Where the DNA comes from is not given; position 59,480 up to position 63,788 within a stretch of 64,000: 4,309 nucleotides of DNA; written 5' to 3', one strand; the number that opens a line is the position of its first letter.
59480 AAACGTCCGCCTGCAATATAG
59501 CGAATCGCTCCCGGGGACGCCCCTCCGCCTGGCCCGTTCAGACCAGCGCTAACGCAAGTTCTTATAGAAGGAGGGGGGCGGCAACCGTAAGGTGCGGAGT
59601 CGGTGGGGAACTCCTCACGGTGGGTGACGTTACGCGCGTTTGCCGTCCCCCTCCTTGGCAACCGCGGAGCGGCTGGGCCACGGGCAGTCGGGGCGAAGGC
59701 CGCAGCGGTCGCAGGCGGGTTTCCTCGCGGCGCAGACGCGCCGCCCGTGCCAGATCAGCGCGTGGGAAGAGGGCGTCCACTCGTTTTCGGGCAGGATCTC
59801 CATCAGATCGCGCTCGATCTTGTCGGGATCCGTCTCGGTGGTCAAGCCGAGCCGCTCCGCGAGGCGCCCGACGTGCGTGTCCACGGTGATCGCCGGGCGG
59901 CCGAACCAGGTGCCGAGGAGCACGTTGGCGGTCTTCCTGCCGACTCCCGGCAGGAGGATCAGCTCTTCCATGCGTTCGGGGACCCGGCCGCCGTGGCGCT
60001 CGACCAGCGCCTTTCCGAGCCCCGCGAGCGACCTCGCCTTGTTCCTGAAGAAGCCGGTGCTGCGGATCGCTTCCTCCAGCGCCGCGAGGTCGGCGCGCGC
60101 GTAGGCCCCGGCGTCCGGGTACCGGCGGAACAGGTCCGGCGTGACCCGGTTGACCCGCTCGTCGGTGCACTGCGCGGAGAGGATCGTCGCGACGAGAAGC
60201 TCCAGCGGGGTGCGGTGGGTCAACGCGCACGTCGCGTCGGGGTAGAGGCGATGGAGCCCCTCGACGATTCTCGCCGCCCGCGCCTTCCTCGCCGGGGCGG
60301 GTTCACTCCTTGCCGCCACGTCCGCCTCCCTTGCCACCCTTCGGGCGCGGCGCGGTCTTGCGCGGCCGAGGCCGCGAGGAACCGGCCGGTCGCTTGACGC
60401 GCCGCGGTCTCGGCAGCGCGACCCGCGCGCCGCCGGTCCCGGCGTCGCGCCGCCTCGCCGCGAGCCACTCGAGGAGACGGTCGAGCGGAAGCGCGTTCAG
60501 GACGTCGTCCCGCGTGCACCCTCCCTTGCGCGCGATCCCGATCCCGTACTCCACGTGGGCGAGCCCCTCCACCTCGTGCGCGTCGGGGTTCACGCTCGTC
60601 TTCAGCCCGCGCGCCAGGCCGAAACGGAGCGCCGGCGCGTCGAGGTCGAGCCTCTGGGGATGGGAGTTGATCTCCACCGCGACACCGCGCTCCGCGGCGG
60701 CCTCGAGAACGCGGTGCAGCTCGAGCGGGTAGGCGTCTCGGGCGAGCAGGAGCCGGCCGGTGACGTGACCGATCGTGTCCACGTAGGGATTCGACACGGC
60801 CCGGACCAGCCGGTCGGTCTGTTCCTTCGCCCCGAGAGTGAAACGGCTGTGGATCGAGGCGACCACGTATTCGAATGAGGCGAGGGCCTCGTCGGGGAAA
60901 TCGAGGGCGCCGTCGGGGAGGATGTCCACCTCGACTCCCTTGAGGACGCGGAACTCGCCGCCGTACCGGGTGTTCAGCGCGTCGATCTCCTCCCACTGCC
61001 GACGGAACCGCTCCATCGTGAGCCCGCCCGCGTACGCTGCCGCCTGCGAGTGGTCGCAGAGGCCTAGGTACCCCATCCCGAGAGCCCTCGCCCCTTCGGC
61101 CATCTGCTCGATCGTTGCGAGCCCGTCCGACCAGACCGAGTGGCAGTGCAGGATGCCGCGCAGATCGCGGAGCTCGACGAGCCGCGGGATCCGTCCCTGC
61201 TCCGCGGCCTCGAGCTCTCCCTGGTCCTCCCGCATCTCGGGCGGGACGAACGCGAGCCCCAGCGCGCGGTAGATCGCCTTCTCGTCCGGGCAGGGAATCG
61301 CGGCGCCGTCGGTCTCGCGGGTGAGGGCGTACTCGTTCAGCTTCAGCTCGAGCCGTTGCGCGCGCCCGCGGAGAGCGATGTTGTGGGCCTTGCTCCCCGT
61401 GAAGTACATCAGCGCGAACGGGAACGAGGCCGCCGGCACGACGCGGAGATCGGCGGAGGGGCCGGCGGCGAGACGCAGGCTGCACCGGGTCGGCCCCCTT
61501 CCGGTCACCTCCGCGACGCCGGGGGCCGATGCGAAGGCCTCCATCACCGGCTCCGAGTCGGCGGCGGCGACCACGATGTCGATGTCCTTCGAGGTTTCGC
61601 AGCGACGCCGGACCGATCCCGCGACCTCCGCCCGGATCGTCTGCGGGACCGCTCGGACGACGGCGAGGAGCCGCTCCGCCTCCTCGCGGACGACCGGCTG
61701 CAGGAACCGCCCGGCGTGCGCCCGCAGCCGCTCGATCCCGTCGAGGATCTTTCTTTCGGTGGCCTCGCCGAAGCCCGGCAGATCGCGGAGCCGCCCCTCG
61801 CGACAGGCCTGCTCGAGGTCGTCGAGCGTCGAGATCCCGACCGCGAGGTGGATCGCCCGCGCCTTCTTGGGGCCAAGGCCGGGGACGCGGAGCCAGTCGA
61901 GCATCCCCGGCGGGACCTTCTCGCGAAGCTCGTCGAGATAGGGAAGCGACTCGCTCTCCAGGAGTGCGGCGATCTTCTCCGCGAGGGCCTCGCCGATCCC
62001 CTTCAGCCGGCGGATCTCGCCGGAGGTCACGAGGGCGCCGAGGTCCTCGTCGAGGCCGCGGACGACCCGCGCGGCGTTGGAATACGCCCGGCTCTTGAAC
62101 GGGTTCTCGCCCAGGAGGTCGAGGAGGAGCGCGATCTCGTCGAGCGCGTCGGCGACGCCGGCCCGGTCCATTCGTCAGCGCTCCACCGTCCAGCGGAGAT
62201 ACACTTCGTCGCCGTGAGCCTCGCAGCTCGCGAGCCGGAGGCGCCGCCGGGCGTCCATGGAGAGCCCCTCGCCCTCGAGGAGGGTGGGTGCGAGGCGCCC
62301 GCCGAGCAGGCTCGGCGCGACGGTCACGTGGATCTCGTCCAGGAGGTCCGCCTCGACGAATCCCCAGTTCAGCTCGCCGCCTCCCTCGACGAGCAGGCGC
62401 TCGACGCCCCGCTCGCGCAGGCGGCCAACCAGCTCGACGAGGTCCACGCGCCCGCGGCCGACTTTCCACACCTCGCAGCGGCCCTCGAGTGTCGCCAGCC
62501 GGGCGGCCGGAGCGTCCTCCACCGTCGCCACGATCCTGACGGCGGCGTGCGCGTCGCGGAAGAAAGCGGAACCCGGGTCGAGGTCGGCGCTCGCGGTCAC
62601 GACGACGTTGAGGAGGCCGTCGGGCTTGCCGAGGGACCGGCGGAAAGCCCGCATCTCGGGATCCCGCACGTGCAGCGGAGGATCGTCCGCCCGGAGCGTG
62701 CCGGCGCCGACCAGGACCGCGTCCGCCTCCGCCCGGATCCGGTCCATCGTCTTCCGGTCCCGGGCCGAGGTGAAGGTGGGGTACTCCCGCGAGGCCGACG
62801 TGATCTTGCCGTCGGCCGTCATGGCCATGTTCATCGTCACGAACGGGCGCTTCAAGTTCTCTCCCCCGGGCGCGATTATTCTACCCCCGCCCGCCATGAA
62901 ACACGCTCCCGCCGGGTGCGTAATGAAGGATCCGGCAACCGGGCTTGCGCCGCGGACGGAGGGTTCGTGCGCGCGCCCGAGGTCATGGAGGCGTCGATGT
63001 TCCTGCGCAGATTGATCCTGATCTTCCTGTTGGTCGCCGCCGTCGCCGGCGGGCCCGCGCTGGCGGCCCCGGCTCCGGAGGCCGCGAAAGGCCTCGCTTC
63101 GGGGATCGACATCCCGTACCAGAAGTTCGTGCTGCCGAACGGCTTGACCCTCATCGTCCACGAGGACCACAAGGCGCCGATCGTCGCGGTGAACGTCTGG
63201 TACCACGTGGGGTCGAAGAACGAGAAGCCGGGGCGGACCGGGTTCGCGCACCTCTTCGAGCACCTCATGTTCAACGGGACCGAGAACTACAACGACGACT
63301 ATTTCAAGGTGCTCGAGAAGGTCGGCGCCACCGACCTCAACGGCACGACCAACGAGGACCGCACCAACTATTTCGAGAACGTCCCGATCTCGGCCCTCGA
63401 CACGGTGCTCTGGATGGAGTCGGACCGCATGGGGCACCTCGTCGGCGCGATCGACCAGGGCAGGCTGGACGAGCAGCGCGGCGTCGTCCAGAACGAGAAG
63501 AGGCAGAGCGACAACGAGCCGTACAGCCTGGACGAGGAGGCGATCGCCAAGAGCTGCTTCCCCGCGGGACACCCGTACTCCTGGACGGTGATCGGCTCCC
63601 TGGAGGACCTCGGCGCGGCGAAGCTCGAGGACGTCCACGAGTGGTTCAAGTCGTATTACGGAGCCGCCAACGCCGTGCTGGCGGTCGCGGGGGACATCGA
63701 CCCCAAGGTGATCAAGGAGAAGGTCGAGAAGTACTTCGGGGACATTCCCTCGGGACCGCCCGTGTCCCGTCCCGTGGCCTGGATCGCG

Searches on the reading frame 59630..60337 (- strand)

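Call 70: search_protein_families(library=pfam, proteins=[window:59630-60337:-], max_evalue=0.0001)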
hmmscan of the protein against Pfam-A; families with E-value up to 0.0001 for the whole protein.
window:59630-60337:- (235 aa): 2 families
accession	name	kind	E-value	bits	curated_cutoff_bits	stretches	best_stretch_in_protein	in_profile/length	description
PF00730.31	HhH-GPD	-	5.5e-26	91.5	26.2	1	49-183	1-107/108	HhH-GPD superfamily base excision DNA repair protein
PF00633.29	HHH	-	8.4e-07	29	24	1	114-141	1-28/30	Helix-hairpin-helix motif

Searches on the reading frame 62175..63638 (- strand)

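Call 70: search_protein_families(library=pfam, proteins=[window:62175-63638:-], max_evalue=0.0001)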
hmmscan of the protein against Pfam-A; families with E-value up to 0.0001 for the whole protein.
window:62175-63638:- (487 aa): 1 family
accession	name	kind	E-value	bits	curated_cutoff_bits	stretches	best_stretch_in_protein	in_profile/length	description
PF01872.23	RibD_C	-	4.7e-45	154.3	24.1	1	265-479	1-195/197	RibD C-terminal domain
